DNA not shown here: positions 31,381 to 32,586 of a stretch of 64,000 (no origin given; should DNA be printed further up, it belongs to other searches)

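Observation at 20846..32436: Six consecutive T9SS-tailed secreted proteins (BNR propellers, Kelch propellers, CBM-like, 1391-aa Ig/Kelch giant) headed by a TrmB-family regulator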

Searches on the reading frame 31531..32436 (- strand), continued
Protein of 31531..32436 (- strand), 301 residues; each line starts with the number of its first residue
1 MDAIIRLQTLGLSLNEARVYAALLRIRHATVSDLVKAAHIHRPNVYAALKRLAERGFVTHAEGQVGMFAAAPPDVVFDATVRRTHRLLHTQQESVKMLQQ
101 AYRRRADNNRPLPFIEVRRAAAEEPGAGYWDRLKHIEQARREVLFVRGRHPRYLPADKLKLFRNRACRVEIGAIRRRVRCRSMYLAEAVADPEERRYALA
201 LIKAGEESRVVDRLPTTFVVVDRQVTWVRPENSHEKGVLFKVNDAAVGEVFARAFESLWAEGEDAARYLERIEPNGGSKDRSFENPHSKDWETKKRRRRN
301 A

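Call 47: find_encoding_contigs(protein=P0138, flank=6000, max_places=2)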
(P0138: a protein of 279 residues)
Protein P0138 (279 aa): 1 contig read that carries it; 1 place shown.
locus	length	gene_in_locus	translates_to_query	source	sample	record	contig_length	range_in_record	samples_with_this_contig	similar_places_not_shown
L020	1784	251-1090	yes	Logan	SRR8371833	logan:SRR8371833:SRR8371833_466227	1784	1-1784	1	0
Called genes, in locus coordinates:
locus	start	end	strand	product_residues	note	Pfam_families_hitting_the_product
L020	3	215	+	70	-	?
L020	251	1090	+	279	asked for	PF01978:TrmB, PF24217:DUF7436 (weak)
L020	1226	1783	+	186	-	?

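Call 49: find_encoding_contigs(protein=P0139, flank=8000, max_places=2)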
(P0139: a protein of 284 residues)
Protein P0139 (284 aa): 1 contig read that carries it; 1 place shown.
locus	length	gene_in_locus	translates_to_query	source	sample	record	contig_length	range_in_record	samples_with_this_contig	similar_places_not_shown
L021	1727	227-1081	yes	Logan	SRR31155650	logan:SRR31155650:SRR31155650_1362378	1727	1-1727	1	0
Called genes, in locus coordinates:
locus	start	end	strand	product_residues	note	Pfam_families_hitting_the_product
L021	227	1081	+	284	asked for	PF01978:TrmB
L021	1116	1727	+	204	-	?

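Call 50: find_encoding_contigs(protein=P0140, flank=8000, max_places=2)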
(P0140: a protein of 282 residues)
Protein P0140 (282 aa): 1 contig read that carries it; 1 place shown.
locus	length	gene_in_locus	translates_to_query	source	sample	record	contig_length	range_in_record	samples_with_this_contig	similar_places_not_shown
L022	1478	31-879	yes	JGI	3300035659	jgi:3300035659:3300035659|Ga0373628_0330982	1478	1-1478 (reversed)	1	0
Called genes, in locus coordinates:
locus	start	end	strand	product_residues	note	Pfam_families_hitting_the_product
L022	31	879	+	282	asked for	PF01978:TrmB, PF24217:DUF7436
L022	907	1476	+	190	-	?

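Call 51: find_encoding_contigs(protein=P0141, flank=8000, max_places=2)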
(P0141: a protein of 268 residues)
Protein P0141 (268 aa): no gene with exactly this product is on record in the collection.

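Call 92: search_solved_structures(query=A1, max_evalue=0.0001, show_alignments=2)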
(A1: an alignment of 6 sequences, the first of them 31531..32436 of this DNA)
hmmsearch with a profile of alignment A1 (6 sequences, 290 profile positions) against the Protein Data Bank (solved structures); distinct sequences matched with E-value up to 0.0001: 4.
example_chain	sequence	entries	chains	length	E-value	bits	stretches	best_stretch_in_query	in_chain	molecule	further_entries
5bpd_A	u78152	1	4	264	1.7e-11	47.1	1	10-264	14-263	TrmBL2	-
5box_A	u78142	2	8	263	1.7e-11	47.1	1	10-264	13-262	Putative HTH-type transcriptional regulator TrmBL2 | TrmBL2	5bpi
5bqt_A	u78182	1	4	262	2.3e-11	46.6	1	10-263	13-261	Putative HTH-type transcriptional regulator TrmBL2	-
3qph_A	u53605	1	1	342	3.9e-05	26.2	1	6-125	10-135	TrmB, a global transcription regulator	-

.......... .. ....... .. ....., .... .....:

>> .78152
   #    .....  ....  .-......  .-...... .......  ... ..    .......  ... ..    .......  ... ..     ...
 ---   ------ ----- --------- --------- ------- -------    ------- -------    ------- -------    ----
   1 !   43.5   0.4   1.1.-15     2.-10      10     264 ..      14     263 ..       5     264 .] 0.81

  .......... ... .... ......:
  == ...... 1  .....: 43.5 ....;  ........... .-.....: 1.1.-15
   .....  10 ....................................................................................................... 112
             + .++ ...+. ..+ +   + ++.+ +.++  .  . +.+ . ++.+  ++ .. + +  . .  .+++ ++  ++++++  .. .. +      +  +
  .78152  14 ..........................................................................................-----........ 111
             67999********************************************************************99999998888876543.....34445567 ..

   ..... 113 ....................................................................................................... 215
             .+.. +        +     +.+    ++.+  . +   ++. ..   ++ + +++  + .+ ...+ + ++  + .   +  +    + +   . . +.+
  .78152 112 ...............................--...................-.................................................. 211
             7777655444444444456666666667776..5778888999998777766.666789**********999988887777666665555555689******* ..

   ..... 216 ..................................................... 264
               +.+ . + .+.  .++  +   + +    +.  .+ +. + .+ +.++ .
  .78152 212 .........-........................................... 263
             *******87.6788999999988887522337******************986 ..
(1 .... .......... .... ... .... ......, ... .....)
